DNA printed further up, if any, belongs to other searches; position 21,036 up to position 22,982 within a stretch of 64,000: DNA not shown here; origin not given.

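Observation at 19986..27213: Self-contained satellite-like replicon (PrimPol, regulator, VirE helicase, ori) alongside the phage's own DnaE/DnaQ/Dda replication set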

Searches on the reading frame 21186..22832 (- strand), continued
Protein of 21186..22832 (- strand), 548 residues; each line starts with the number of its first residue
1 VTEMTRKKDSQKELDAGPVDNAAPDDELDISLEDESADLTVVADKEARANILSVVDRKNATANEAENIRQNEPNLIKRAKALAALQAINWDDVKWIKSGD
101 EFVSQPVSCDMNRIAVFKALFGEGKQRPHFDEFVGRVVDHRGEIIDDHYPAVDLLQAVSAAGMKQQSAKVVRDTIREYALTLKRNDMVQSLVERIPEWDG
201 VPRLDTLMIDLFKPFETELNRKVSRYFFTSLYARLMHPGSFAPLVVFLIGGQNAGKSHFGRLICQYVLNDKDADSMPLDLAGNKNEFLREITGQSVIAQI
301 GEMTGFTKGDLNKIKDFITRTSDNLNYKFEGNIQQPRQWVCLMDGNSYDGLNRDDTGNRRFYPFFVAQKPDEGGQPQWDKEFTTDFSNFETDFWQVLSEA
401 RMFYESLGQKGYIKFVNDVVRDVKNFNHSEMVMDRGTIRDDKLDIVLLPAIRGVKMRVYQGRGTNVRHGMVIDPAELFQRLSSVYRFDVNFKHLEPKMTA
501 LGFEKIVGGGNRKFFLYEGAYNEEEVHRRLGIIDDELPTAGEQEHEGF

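Call 47: find_encoding_contigs(protein=P0124, flank=10000, max_places=2)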
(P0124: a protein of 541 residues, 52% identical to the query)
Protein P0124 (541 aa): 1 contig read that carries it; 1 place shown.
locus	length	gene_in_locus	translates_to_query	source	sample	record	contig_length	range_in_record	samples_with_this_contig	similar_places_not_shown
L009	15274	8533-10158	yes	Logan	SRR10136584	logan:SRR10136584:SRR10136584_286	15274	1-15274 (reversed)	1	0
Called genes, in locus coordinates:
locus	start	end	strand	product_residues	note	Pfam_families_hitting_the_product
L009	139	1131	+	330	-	PF00589:Phage_integrase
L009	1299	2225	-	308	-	-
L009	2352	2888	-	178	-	-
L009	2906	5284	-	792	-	PF01464:SLT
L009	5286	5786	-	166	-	-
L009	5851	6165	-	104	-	-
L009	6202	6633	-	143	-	PF22764:E217_Gp32 (weak)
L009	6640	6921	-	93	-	-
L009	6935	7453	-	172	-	-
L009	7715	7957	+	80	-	-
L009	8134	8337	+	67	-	-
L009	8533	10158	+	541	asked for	PF05272:VapE-like_dom, PF19263:DUF5906 (weak)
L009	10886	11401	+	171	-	-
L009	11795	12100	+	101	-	-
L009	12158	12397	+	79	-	-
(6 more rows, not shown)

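Call 56: find_related_loci(query=A2, collection=genome_contigs, flank=10000)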
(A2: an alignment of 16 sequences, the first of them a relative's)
Query A2 (545 aa) in genome_contigs; peptide patterns used: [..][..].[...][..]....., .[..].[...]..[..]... (x = any residue, [..] = any of these).
203 stretches matched a pattern; 4 encode a relative of the query (tblastn E <= 1e-3); 4 distinct loci.
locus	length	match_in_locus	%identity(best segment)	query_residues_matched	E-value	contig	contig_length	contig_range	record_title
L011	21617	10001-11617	41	4-519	4e-119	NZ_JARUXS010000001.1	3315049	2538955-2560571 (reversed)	Caballeronia sp. LZ035 Scaffold_1_1, whole genome shotgun sequence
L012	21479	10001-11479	41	19-501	3e-117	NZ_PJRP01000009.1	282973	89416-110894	Cupriavidus pauculus strain UM1 contig_9, whole genome shotgun sequence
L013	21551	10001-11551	39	15-539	3e-115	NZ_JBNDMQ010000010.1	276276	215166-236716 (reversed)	Paraburkholderia sp. EB58 Ga0573036_010, whole genome shotgun sequence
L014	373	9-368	54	200-318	4e-45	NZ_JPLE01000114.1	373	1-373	Xanthomonas pisi DSM 18956 Contig_114, whole genome shotgun sequence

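Call 61: search_protein_families(library=pfam, proteins=[L011:170-2101:-, L011:2800-4065:-, L011:4564-5586:+, L011:5837-6997:+, L011:7126-7527:+, L011:8085-8705:+, L011:8702-9883:+, L011:13029-13586:+, L011:13588-14121:+, L011:16031-17212:+], max_evalue=0.001)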
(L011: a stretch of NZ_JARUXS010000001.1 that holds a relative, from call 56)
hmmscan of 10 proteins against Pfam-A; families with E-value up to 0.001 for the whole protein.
L011:170-2101:- (643 aa): 5 families
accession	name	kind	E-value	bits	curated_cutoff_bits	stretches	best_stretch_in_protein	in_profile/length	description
PF00005.33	ABC_tran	-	3.8e-35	121.9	25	1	408-557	1-137/137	ABC transporter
PF00664.28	ABC_membrane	-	1.5e-16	61.3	28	1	76-338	3-266/274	ABC transporter transmembrane region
PF02463.25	SMC_N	-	6e-07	29.5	40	1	440-600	102-212/220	RecF/RecN/SMC N terminal domain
PF13191.12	AAA_16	-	0.00036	21.5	32.6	1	421-574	27-159/167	AAA ATPase domain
PF13479.12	AAA_24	-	0.001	19.4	27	0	419-525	3-72/195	AAA domain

L011:2800-4065:- (421 aa): 0 families

L011:4564-5586:+ (340 aa): 1 family
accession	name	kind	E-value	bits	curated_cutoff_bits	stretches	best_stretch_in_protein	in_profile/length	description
PF09980.14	DUF2214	-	6.2e-35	120.7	34.1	1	184-334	2-146/147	Predicted membrane protein (DUF2214)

L011:5837-6997:+ (386 aa): 1 family
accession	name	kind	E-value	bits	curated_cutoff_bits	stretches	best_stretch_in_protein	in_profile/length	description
PF00589.27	Phage_integrase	-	2.3e-10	41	27.1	1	218-354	9-156/172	Phage integrase family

L011:7126-7527:+ (133 aa): 0 families

L011:8085-8705:+ (206 aa): 0 families

L011:8702-9883:+ (393 aa): 1 family
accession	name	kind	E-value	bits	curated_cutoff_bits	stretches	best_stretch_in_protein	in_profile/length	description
PF16793.10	RepB_primase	-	2e-26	93.4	24.3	1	43-238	7-179/186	RepB DNA-primase N-terminal domain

L011:13029-13586:+ (185 aa): 2 families
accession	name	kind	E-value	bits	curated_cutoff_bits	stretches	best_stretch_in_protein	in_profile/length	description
PF00239.26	Resolvase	-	8.8e-39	133.3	23.3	1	7-141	2-145/145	Resolvase, N terminal domain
PF02796.21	HTH_7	-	4.2e-10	40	23.8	1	143-184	1-42/45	Helix-turn-helix domain of resolvase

L011:13588-14121:+ (177 aa): 0 families

L011:16031-17212:+ (393 aa): 0 families

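Call 66: predict_structure(alignment_id=A2)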
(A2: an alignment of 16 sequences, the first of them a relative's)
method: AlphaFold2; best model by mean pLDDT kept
length: 545 residues; sequences in the alignment: 16
mean_pLDDT: 81.7   pTM: 0.72
mean pLDDT of the five models: 81.7, 80.1, 79.9, 79.1, 75.6
residues with pLDDT >= 90: 195; 70-90: 272; 50-70: 31; < 50: 47
segments of 3 or more residues with pLDDT < 50: 1-33, 532-545
pLDDT, mean of each block of 10 residues (from residue 1): 31 31 37 59 75 81 88 90 86 81 88 89 87 88 88 90 89 90 92 94 95 95 96 91 91 94 93 81 84 86 73 84 80 91 81 72 89 88 93 96 93 93 85 76 85 81 80 85 73 83 80 87 80 43 38
secondary structure, 60 per line:
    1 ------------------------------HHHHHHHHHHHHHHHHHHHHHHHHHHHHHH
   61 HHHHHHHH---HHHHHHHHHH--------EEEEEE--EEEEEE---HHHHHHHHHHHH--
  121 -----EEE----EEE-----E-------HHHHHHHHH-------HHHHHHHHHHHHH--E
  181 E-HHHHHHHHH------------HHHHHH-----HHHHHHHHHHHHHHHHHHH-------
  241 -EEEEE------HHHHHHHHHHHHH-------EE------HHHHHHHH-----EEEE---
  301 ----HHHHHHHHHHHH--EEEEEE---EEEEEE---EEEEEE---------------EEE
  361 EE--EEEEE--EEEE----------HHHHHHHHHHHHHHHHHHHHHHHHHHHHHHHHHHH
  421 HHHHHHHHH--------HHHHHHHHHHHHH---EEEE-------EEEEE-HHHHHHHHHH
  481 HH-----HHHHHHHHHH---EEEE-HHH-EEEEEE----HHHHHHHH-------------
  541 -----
elements in order: H31-68 H72-81 E90-95 E98-103 H107-118 E126-128 E133-135 H149-157 H165-177 H183-191 H204-209 H215-233 E242-246 H253-265 H281-288 E294-297 H305-316 E319-324 E328-333 E337-342 E358-362 E365-369 E372-375 H386-429 H438-450 E454-457 E465-469 H471-482 H488-497 E501-504 E510-515 H520-527

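Call 69: fold_search(model_id=the predicted structure, library=pdb)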
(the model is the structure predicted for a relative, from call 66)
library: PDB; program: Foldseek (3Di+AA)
matches with E <= 10: 1239; with E <= 0.001: 263
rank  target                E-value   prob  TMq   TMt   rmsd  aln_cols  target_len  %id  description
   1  7pds_D                9.4e-17  1.00  0.48  0.56   7.8       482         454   18  The structure of PriRep1 with dsDNA (released 2022-07-13)
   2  7pds_B                5.0e-16  1.00  0.48  0.57   7.9       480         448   18  The structure of PriRep1 with dsDNA (released 2022-07-13)
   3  7pds_F                5.6e-16  1.00  0.51  0.60   7.3       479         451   17  The structure of PriRep1 with dsDNA (released 2022-07-13)
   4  7pds_E                5.9e-16  1.00  0.48  0.56   8.2       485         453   18  The structure of PriRep1 with dsDNA (released 2022-07-13)
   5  7pds_C                1.5e-15  1.00  0.49  0.58   7.1       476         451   17  The structure of PriRep1 with dsDNA (released 2022-07-13)
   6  7pds_A                2.5e-15  1.00  0.51  0.59   8.0       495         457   18  The structure of PriRep1 with dsDNA (released 2022-07-13)
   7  9ivf_A                4.9e-08  1.00  0.33  0.30  16.7       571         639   11  Structure of Full-Length AsfvPrimPol with polyT DNA (released 2025-12-24)
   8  9ivf_C                1.3e-07  1.00  0.32  0.29  16.6       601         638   12  Structure of Full-Length AsfvPrimPol with polyT DNA (released 2025-12-24)
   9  8wh0_B                2.6e-07  1.00  0.26  0.30  17.1       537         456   14  MPOX E5 hexamer ssDNA and AMP-PNP bound conformation (released 2024-10-09)
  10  9im2_C                4.7e-07  1.00  0.31  0.26  15.9       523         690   14  The Cryo-EM structure of MPXV E5 in complex with ssDNA in intermediate state 3 (released 2025-06-18)
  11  8wh0_A                4.9e-07  1.00  0.29  0.33  15.9       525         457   14  MPOX E5 hexamer ssDNA and AMP-PNP bound conformation (released 2024-10-09)
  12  6k9e_B                5.2e-07  1.00  0.32  0.40   9.5       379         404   12  The A form apo structure of NrS-1 C terminal region-CTR(305-718) (released 2020-06-17)
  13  6lrb_C                5.2e-07  1.00  0.35  0.45  10.4       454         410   11  The A form apo structure of NrS-1 C terminal region-CTR (released 2020-04-08)
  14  9ivf_B                5.8e-07  1.00  0.33  0.29  12.0       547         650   12  Structure of Full-Length AsfvPrimPol with polyT DNA (released 2025-12-24)
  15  8wvz_D                5.8e-07  1.00  0.33  0.29  16.4       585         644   12  Structure of ADP-Form AsfvPrimPol Hexamer (released 2024-10-30)
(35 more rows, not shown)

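Call 77: search_protein_families(library=padloc, proteins=[window:21186-22823:-], max_evalue=0.001)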
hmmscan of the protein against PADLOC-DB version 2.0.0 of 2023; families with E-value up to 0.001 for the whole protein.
window:21186-22823:- (545 aa): 0 families

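Call 86: find_related_loci(query=A2, collection=viral_contigs, flank=5000)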
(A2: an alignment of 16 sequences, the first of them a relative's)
Query A2 (545 aa) in viral_contigs; peptide patterns used: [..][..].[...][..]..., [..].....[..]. (x = any residue, [..] = any of these).
592 stretches matched a pattern; 495 encode a relative of the query (tblastn E <= 1e-3); the best 80 are kept; 80 distinct loci.
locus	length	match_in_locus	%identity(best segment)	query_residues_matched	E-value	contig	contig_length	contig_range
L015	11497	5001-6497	47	28-531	2e-145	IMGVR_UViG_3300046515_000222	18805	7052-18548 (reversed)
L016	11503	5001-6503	46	28-533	1e-145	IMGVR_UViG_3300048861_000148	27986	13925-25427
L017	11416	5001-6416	47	59-531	8e-142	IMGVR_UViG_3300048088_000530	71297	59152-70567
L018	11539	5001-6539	45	16-528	5e-139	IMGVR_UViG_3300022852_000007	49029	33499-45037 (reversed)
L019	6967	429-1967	45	16-528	5e-139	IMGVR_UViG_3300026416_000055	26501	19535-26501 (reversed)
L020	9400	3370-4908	45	16-528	4e-139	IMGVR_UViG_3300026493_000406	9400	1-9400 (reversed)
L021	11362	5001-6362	46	69-521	3e-137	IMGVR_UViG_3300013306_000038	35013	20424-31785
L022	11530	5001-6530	42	9-516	2e-132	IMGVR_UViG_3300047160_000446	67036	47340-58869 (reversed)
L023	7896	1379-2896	43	20-516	3e-132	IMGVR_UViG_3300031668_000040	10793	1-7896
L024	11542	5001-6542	42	21-531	6e-131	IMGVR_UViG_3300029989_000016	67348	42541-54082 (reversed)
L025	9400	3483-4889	45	67-531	1e-130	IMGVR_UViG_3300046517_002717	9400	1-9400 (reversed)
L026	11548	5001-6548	42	12-529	4e-130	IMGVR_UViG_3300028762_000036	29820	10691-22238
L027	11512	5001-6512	41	22-532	2e-126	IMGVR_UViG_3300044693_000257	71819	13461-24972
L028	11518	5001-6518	43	42-532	3e-120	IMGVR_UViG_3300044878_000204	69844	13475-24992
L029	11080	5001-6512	43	1-514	4e-120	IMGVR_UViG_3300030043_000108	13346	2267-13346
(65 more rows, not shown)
